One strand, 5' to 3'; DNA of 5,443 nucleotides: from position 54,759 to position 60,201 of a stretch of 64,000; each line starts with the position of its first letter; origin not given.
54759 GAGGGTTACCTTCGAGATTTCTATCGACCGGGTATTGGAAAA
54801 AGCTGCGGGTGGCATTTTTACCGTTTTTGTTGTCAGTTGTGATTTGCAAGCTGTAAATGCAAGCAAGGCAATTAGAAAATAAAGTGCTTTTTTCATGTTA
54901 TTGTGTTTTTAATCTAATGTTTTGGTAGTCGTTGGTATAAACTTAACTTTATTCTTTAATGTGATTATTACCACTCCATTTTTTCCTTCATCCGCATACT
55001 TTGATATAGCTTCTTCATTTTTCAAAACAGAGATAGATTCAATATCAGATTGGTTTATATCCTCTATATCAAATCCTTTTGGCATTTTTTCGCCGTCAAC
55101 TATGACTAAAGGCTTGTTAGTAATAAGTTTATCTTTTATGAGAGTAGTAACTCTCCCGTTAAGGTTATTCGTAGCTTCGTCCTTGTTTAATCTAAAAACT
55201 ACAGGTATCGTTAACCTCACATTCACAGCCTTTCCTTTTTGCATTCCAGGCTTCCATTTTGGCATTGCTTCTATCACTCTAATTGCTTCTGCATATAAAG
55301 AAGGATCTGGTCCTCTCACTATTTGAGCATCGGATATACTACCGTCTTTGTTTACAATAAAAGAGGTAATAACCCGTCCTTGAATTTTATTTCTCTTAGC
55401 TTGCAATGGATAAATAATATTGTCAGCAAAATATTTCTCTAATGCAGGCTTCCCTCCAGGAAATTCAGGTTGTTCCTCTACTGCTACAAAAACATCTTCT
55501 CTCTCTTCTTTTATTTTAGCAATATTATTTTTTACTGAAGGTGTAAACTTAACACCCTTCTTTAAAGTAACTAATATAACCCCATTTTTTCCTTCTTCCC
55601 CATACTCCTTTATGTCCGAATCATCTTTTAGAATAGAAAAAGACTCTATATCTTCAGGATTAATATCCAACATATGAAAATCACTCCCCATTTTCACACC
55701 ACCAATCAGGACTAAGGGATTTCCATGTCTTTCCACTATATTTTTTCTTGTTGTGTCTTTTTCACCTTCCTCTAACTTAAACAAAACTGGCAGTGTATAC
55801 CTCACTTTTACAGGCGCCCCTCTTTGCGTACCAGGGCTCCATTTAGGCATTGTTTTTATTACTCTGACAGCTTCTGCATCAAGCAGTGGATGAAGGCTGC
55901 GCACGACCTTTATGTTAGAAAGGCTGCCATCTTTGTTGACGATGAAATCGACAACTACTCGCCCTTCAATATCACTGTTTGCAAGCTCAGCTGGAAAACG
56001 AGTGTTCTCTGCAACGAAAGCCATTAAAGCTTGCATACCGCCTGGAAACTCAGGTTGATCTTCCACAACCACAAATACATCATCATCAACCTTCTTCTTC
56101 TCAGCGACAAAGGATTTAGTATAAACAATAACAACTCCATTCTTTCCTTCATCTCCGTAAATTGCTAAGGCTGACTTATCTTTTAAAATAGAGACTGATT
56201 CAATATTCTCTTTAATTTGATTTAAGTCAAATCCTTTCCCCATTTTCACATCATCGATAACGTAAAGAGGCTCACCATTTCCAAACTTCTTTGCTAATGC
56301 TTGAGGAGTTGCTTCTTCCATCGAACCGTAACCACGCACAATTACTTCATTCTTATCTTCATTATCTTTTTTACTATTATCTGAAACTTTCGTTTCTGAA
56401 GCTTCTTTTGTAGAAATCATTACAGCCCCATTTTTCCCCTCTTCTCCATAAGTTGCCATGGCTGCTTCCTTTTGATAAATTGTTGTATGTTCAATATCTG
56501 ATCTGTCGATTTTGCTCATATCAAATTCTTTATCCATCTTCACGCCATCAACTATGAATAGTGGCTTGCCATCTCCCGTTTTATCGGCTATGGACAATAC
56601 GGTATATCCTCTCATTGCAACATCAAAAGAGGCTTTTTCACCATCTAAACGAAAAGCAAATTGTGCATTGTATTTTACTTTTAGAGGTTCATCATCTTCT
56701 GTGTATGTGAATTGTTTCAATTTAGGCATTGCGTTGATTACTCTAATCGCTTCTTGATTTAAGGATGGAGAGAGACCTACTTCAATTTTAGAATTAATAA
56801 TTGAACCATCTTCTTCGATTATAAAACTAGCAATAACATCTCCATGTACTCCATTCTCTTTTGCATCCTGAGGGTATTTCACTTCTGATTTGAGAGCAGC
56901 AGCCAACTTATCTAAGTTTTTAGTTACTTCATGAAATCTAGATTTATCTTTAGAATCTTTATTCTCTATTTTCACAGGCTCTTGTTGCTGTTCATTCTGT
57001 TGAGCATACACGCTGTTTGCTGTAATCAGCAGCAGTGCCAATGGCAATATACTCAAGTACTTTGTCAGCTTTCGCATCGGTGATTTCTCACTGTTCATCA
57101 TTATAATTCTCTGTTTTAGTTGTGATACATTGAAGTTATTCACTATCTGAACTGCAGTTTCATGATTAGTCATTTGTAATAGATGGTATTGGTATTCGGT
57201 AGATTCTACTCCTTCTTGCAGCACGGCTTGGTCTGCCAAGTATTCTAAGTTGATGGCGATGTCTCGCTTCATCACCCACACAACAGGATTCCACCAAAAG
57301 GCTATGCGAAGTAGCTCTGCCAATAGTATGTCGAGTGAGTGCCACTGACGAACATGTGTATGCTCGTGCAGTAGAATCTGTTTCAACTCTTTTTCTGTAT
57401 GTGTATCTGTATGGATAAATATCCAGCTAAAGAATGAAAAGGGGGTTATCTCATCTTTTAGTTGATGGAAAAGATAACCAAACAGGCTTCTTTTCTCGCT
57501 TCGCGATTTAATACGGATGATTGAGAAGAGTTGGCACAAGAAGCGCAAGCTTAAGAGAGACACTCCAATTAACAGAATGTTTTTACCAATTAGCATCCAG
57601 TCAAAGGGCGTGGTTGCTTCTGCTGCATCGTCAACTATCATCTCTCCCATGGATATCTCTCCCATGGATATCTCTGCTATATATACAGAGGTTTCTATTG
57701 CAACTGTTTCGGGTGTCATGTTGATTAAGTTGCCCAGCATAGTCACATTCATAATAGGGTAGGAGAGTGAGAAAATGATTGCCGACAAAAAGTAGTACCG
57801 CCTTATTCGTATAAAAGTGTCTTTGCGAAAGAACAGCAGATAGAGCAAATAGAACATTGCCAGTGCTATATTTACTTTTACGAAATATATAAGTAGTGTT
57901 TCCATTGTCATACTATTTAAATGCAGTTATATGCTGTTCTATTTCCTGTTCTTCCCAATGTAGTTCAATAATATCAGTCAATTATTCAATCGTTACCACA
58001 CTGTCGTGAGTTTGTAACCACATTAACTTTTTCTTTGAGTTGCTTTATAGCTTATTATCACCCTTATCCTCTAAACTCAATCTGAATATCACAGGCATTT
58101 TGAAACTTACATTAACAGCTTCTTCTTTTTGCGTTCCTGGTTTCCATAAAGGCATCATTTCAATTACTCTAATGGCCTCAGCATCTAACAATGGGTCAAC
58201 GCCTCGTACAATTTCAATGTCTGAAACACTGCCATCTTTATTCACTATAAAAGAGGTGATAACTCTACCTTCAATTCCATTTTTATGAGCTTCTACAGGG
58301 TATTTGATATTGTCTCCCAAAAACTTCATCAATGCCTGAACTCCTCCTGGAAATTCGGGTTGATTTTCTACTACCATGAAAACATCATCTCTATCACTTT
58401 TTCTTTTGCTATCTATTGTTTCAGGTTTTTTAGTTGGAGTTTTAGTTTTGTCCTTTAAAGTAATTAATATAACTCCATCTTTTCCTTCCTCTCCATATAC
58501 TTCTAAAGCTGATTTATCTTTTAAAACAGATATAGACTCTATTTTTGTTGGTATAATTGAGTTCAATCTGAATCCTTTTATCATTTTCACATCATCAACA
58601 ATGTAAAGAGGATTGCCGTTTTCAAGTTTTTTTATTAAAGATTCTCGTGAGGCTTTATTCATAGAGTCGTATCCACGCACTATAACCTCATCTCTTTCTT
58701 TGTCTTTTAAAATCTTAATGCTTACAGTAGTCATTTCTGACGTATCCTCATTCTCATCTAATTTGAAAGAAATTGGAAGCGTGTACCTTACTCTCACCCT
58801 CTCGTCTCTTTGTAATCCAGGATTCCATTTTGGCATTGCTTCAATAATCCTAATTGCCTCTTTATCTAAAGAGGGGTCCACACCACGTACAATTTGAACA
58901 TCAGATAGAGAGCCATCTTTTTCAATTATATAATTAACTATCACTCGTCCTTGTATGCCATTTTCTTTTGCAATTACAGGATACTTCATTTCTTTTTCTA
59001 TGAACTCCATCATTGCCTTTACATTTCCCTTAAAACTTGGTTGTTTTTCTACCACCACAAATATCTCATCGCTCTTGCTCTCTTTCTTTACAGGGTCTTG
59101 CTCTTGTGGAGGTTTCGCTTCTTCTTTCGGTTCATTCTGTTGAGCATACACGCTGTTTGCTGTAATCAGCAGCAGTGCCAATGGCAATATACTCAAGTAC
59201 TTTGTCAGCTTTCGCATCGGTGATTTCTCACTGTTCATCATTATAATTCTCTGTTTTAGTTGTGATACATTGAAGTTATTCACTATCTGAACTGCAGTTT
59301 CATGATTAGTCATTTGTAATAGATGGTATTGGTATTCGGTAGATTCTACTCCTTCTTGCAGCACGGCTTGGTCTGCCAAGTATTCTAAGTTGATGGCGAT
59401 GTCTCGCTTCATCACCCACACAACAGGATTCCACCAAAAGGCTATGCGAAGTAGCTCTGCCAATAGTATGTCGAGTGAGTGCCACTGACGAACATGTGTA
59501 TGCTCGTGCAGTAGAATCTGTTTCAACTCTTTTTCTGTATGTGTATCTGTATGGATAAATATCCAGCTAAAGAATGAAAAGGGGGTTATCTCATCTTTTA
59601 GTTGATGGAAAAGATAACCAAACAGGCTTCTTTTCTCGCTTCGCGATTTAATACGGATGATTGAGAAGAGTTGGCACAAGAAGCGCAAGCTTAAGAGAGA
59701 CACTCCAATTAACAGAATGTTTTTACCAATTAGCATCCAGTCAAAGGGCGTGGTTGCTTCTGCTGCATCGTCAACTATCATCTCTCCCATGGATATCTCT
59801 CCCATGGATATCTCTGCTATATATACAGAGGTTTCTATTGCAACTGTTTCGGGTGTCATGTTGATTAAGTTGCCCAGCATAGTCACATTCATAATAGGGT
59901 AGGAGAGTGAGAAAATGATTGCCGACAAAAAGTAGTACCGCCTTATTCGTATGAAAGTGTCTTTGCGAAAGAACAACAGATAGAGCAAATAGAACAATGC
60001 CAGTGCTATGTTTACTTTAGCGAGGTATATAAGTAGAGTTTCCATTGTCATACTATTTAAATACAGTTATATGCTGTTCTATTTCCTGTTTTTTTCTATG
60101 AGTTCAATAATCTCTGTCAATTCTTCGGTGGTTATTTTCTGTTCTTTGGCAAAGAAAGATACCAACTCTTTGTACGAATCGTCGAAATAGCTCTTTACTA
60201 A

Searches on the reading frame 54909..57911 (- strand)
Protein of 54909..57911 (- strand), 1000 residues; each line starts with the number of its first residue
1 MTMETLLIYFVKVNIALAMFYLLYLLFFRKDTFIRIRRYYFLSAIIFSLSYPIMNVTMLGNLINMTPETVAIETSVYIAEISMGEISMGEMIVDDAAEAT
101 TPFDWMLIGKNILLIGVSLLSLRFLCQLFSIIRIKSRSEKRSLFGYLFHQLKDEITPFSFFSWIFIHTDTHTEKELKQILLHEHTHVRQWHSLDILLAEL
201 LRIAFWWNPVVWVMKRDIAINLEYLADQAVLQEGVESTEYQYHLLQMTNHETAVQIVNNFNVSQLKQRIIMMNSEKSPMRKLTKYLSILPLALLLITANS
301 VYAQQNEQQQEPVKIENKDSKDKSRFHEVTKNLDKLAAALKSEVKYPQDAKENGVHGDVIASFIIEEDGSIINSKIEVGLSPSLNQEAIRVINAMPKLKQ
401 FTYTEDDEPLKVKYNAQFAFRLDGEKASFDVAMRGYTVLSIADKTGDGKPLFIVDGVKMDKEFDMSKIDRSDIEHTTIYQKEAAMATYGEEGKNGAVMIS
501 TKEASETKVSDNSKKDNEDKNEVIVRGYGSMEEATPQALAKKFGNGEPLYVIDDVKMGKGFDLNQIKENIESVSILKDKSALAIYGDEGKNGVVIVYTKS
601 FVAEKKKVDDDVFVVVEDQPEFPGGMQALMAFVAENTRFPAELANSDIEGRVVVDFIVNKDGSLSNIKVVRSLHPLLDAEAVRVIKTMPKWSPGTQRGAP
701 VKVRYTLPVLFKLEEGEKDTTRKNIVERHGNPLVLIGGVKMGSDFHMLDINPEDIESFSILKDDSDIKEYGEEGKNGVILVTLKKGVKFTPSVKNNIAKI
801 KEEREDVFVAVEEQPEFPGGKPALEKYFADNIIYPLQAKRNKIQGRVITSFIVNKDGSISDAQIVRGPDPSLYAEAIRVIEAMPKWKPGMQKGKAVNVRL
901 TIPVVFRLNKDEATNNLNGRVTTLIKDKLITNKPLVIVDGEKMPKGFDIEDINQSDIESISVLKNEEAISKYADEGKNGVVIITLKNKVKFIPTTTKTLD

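Call 81: search_protein_families(library=pfam, proteins=[window:54909-57911:-], max_evalue=0.001)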
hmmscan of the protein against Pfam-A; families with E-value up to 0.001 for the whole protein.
window:54909-57911:- (1000 aa): 3 families
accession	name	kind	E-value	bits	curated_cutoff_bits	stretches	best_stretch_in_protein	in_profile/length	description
PF03544.19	TonB_C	-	5.6e-51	171.4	24.6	3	832-908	3-79/79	Gram-negative bacterial TonB protein C-terminal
PF07715.20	Plug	-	1.5e-17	64.5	23.9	0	513-593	38-107/107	TonB-dependent Receptor Plug Domain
PF05569.17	Peptidase_M56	-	1.4e-12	47.8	31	1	164-272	178-296/296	BlaR1 peptidase M56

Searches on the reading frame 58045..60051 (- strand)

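Call 81: search_protein_families(library=pfam, proteins=[window:58045-60051:-], max_evalue=0.001)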
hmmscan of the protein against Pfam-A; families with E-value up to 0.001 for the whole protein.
window:58045-60051:- (668 aa): 2 families
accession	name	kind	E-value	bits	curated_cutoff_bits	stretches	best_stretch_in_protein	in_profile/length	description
PF03544.19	TonB_C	-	3.5e-40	136.8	24.6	2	354-431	2-79/79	Gram-negative bacterial TonB protein C-terminal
PF05569.17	Peptidase_M56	-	4.4e-13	49.5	31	1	164-272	178-296/296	BlaR1 peptidase M56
